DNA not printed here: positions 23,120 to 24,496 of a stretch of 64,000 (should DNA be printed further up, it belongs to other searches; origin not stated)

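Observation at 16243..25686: Unassigned locus: PqqD-like chaperone, ATP-grasp ligase and PLP decarboxylase joined to a UT/M23 membrane fusion, OM barrel and TPR protein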

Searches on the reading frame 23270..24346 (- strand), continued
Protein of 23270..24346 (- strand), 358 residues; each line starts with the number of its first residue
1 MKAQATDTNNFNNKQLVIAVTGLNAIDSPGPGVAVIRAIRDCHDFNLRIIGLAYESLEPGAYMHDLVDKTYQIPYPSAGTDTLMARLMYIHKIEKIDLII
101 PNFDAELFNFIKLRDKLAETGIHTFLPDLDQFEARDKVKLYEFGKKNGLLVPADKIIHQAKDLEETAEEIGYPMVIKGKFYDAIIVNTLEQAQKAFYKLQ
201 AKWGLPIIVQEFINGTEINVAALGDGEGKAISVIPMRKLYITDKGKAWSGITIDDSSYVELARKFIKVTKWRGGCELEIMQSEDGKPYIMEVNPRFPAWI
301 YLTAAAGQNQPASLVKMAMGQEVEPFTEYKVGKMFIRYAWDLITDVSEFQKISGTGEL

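Call 56: search_protein_families(library=pfam, proteins=[L064:8366-9724:+, L060:4980-5852:+, L061:12670-14583:+, L061:4972-5394:+, L064:13544-15217:+, L060:7233-9344:+, L061:5391-6794:+, L064:16758-18215:+], max_evalue=0.1)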
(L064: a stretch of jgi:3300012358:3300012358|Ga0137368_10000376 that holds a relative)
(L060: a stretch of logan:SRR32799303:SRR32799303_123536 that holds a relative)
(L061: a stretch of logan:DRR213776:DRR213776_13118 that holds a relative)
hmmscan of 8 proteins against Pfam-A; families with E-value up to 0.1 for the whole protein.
L064:8366-9724:+ (452 aa): 25 families
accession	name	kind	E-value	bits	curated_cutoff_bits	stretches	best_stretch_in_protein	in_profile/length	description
PF07719.23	TPR_2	-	3.9e-48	158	27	6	98-129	2-33/34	Tetratricopeptide repeat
PF13432.12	TPR_16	-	1.1e-40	138.1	32.7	7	31-94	2-65/65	Tetratricopeptide repeat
PF14559.12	TPR_19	-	2.1e-35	121.3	25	5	142-198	2-58/68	Tetratricopeptide repeat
PF00515.34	TPR_1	-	4.8e-27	93.1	27.8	3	132-164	2-34/34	Tetratricopeptide repeat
PF13428.12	TPR_14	-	3.8e-24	83.2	23.5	2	284-324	2-42/44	Tetratricopeptide repeat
PF13424.12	TPR_12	-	2.8e-23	82.3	30.1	2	169-224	7-70/77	Tetratricopeptide repeat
PF13174.12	TPR_6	-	4.2e-23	80.8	26.3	1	289-315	6-32/33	Tetratricopeptide repeat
PF13414.12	TPR_11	-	3.1e-21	75.2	26.8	2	109-141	6-38/42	TPR repeat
PF13181.12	TPR_8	-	3e-19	67.9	25.7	0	407-436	4-33/34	Tetratricopeptide repeat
PF13431.12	TPR_17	-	1.1e-18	66.3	24.4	0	120-151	2-33/34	Tetratricopeptide repeat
PF23914.1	TPR_CcmH_CycH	-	1.7e-16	60.9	42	1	103-195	56-151/158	Cytochrome c-type biogenesis protein H TPR domain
PF13176.12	TPR_7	-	5.6e-14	51.4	27.9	0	176-199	9-35/36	Tetratricopeptide repeat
PF13374.12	TPR_10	-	1.2e-13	51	27.5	0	60-89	2-31/42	Tetratricopeptide repeat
PF13371.12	TPR_9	-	7.9e-09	35.9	35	2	140-198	4-62/73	Tetratricopeptide repeat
PF07721.20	TPR_4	-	6.4e-08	32.9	27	1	60-85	1-26/26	Tetratricopeptide repeat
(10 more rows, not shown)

L060:4980-5852:+ (290 aa): 0 families

L061:12670-14583:+ (637 aa): 2 families
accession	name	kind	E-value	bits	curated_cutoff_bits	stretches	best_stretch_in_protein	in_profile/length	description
PF19363.4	DUF5939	-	0.021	14.4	22.5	1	183-290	16-124/281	Family of unknown function (DUF5939)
PF00211.25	Guanylate_cyc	-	0.05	13.6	21.9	0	520-592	83-156/183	Adenylate and Guanylate cyclase catalytic domain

L061:4972-5394:+ (140 aa): 0 families

L064:13544-15217:+ (557 aa): 3 families
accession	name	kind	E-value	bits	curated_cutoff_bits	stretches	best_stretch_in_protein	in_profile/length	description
PF02146.23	SIR2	-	5.9e-35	121.3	24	1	318-496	1-180/180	Sir2 family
PF03253.19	UT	-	1.8e-24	86.9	25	2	20-145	8-133/292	Urea transporter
PF17283.8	Zn_ribbon_SprT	-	6e-05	23.4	28.1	1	421-458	4-36/38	SprT-like zinc ribbon domain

L060:7233-9344:+ (703 aa): 11 families
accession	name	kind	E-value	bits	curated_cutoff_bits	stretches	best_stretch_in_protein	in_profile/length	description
PF02146.23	SIR2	-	2.1e-39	135.7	24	1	322-497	1-180/180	Sir2 family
PF03253.19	UT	-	2.6e-23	83.1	25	1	8-285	2-288/292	Urea transporter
PF00583.31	Acetyltransf_1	-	1.1e-16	61.5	20.7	1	584-670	31-116/116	Acetyltransferase (GNAT) family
PF13508.13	Acetyltransf_7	-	2.4e-09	37.9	27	1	588-671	4-83/84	Acetyltransferase (GNAT) domain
PF13673.13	Acetyltransf_10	-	0.00033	21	23.6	1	602-671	42-108/128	Acetyltransferase (GNAT) domain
PF08445.16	FR47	-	0.00045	20.6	22.1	1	612-675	20-82/86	FR47-like protein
PF13527.13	Acetyltransf_9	-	0.00053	20.4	25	1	614-671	73-125/127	Acetyltransferase (GNAT) domain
PF13302.13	Acetyltransf_3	-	0.0028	18.8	25.4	1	590-671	58-138/138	Acetyltransferase (GNAT) domain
PF13420.13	Acetyltransf_4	-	0.031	14.7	24.3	1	624-672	87-136/155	Acetyltransferase (GNAT) domain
PF14542.12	Acetyltransf_CG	-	0.033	14.8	30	1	608-648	19-59/80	GCN5-related N-acetyl-transferase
PF13523.12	Acetyltransf_8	-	0.077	13.1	27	0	616-675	82-142/145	Acetyltransferase (GNAT) domain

L061:5391-6794:+ (467 aa): 3 families
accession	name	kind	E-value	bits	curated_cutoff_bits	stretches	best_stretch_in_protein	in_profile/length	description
PF03544.19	TonB_C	-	4.5e-06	27.5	24.6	1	401-463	14-77/79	Gram-negative bacterial TonB protein C-terminal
PF19084.5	DUF5775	-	0.016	16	28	1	155-225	5-73/81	Family of unknown function (DUF5775)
PF18297.6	NFACT-R_2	-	0.04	14.5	26.9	1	376-434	33-94/104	NFACT protein RNA binding domain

L064:16758-18215:+ (486 aa): 2 families
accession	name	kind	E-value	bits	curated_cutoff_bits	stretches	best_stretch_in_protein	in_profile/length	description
PF02129.25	Peptidase_S15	-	1.3e-43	150.1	23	1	24-311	1-262/262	X-Pro dipeptidyl-peptidase (S15 family)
PF08530.16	PepX_C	-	1.1e-20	75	22.5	1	333-471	2-143/217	X-Pro dipeptidyl-peptidase C-terminal non-catalytic domain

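Call 57: search_protein_families(library=padloc, proteins=[window:23270-24346:-, L064:13544-15217:+], max_evalue=0.01)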
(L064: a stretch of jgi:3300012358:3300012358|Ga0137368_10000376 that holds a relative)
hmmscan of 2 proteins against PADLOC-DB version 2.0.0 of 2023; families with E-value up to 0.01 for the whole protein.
window:23270-24346:- (358 aa): 0 families

L064:13544-15217:+ (557 aa): 2 families
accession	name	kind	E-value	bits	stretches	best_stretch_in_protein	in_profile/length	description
PDLC02401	Aga_SIR2-PNTD1-PNTD2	-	0.0018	15.1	0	366-405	69-108/524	Class I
PDLC02419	Aga_SIR2-PNTD1-PNTD2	-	0.0054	13.5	0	363-405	93-135/558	Class I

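Call 59: find_encoding_contigs(protein=P0372, flank=10000, max_places=2)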
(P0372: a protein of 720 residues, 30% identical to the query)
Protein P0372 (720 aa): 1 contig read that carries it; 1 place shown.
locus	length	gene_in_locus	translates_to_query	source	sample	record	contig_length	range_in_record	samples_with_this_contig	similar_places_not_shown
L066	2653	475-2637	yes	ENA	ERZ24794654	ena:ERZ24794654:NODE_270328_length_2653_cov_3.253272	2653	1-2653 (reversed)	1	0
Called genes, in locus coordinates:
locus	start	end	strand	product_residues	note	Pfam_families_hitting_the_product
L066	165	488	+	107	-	PF05402:PqqD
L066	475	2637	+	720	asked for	PF02655:ATP-grasp_3 (faint), PF15632:ATPgrasp_Ter (weak)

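Call 61: find_related_loci(query=A3, collection=metagenome_contigs, flank=10000)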
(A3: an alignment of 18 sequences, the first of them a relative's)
Query A3 (711 aa) in metagenome_contigs; peptide patterns used: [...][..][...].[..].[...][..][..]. (x = any residue, [..] = any of these).
600 stretches matched a pattern (row limit reached: there are more); 589 encode a relative of the query (tblastn E <= 1e-3); the best 80 are kept; 80 distinct loci.
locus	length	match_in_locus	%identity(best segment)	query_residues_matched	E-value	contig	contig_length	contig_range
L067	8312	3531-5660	77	1-711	0e+0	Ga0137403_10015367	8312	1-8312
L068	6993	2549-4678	76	1-711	0e+0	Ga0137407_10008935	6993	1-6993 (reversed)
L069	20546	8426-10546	76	1-708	0e+0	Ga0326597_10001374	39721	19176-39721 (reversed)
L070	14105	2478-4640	73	1-707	0e+0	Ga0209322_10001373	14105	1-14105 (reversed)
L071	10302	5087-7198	70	1-708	0e+0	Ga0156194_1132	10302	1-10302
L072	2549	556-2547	66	1-703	0e+0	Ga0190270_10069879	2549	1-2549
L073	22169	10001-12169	69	1-710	0e+0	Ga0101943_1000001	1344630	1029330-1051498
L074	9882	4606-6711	31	6-706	7e-101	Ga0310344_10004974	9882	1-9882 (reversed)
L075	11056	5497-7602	31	6-706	7e-99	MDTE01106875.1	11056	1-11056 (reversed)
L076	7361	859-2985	31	6-707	3e-97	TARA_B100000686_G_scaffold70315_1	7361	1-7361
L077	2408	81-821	72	124-710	1e-95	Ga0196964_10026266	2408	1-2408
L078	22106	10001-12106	34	6-709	8e-87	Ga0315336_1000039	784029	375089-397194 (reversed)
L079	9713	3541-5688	31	2-706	8e-86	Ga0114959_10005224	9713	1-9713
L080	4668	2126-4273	32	2-706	8e-86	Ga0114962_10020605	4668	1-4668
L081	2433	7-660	76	154-710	6e-87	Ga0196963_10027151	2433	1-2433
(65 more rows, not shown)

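Call 65: search_protein_families(library=ncbifam, proteins=[L060:7233-9344:+, L064:13544-15217:+, L064:9724-10008:+, L064:10001-12136:+, L064:12144-13544:+], max_evalue=0.001)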
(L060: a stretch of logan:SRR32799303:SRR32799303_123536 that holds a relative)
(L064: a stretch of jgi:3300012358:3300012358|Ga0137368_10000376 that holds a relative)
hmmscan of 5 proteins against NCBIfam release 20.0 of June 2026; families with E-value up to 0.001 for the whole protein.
L060:7233-9344:+ (703 aa): 19 families
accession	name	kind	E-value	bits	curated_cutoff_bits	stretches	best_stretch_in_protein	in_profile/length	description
NF001753.0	PRK00481.1-3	subfamily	3.5e-64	216.2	243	1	304-540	3-242/252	NAD-dependent protein deacylase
NF040867.1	prot_deacyl_CobB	equivalog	1.3e-62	211.2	320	1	307-539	3-236/242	NAD-dependent protein deacetylase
NF003738.0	PRK05333.1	equivalog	4.9e-52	176.7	305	2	297-442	9-150/295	NAD-dependent protein deacetylase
NF001754.0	PRK00481.1-4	equivalog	4.1e-49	166.9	252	1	304-539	5-238/244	NAD-dependent protein deacylase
NF001752.0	PRK00481.1-1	equivalog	4.4e-48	163.9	221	1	304-538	4-236/242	NAD-dependent protein deacylase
NF010736.0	PRK14138.1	equivalog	1.1e-46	159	395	1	309-534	6-230/244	NAD-dependent deacetylase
NF001755.0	PRK00481.1-5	equivalog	1.5e-18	66.8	318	1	313-513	39-237/278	Sir2 family NAD+-dependent deacetylase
TIGR03441.1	urea_trans_yut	equivalog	2.5e-10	40.1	274.6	1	11-285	8-291/292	urea transporter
TIGR02406.1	ectoine_EctA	equivalog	4.9e-10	39.7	120.6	1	581-670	33-123/157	diaminobutyrate acetyltransferase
NF040504.1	resist_ArsN1b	equivalog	1.5e-07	31.3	210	1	590-671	51-134/159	arsinothricin resistance N-acetyltransferase ArsN1 family B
NF040502.1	PPT_acetyltrans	equivalog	3.6e-07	30.1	300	1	619-673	91-145/183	phosphinothricin N-acetyltransferase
TIGR01575.1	rimI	equivalog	2.7e-05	24.3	86.4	1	591-671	36-113/132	ribosomal protein S18-alanine N-acetyltransferase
NF002959.0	PRK03624.1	equivalog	3.3e-05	23.6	124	1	615-673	74-132/147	GNAT family acetyltransferase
NF040503.1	resist_ArsN1a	equivalog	3.4e-05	23.7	170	1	618-671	81-134/159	arsinothricin resistance N-acetyltransferase ArsN1 family A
NF033130.1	AAC_6p_A48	exception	0.00036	20.4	300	0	614-672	77-135/147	AacA48 family aminoglycoside 6'-N-acetyltransferase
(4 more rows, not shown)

L064:13544-15217:+ (557 aa): 8 families
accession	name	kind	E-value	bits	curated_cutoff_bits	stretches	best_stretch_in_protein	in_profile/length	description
NF001753.0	PRK00481.1-3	subfamily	2.3e-56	190.6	243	1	302-544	5-247/252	NAD-dependent protein deacylase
NF040867.1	prot_deacyl_CobB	equivalog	2e-52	177.8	320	1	302-541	2-239/242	NAD-dependent protein deacetylase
NF003738.0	PRK05333.1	equivalog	3.1e-52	177.3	305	2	292-443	8-157/295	NAD-dependent protein deacetylase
NF001752.0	PRK00481.1-1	equivalog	9.8e-43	146.4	221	1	301-538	5-237/242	NAD-dependent protein deacylase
NF001754.0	PRK00481.1-4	equivalog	3e-42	144.4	252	1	301-540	6-240/244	NAD-dependent protein deacylase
NF010736.0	PRK14138.1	equivalog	6.1e-36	123.9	395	1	302-535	3-232/244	NAD-dependent deacetylase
NF001755.0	PRK00481.1-5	equivalog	2.4e-17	62.8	318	1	309-521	39-246/278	Sir2 family NAD+-dependent deacetylase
TIGR03441.1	urea_trans_yut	equivalog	6.2e-14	52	274.6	1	20-138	11-129/292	urea transporter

L064:9724-10008:+ (94 aa): 3 families
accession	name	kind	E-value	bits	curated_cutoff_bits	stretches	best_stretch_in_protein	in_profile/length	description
NF033530.1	lasso_PqqD_Strm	exception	5.5e-13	48.9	70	1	26-90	14-78/78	lasso peptide biosynthesis PqqD family chaperone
TIGR04248.1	SCM_PqqD_rel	equivalog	2.3e-05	24.5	100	1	26-92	17-83/84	SynChlorMet cassette protein ScmD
TIGR04353.1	PqqD_rel_X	equivalog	0.00042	21.2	35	1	23-89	3-72/74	HPr-rel-A system PqqD family peptide chaperone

L064:10001-12136:+ (711 aa): 8 families
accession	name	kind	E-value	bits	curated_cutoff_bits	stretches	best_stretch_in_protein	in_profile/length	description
NF009404.0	PRK12767.1-3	equivalog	7.1e-44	150.1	316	3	73-316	60-320/344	carbamoyl phosphate synthase-like protein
NF009405.0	PRK12767.1-4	equivalog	4.2e-37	127.8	390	2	425-673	50-294/320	carbamoyl phosphate synthase-like protein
NF009402.0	PRK12767.1-1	equivalog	5.9e-35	120.6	218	2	20-308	16-302/329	carbamoyl phosphate synthase-like protein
NF009406.0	PRK12767.1-5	equivalog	6.5e-20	71.4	271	2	556-659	183-285/327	carbamoyl phosphate synthase-like protein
NF005315.0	PRK06849.1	equivalog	7.2e-17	61.5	406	1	54-288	48-282/389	hypothetical protein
NF002563.0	PRK02186.1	subfamily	4.9e-09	35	625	1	106-224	91-212/890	argininosuccinate lyase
NF009403.0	PRK12767.1-2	equivalog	8.9e-08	31.7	286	0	74-255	57-239/342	carbamoyl phosphate synthase-like protein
NF002378.0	PRK01372.1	subfamily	6.6e-06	25.1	243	1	122-213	99-192/305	D-alanine--D-alanine ligase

L064:12144-13544:+ (466 aa): 7 families
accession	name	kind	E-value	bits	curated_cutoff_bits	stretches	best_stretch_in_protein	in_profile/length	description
TIGR01048.1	lysA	equivalog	9e-67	225.4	297.9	1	44-446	10-413/417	diaminopimelate decarboxylase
NF041039.1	FslC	exception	8.4e-58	196.1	500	1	43-437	12-413/418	rhizoferrin biosystnesis N-citrylornithine decarboxylase FslC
NF052544.1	OrLyDeCDokD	equivalog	1.8e-40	138.9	700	1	45-449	28-459/461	ornithine/lysine decarboxylase DokD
TIGR03099.1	dCO2ase_PEP1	hypoth_equivalog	5.5e-28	98.1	478.45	1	44-419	9-387/398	pyridoxal-dependent decarboxylase, exosortase A system-associated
NF006515.0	PRK08961.1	equivalog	1.4e-19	69.6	802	1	79-420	519-850/861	bifunctional aspartate kinase/diaminopimelate decarboxylase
NF003763.0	PRK05354.1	equivalog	9.4e-08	31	369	1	139-340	154-367/636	biosynthetic arginine decarboxylase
TIGR01273.1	speA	equivalog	1.3e-06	27.2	624.1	1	147-344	159-363/624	arginine decarboxylase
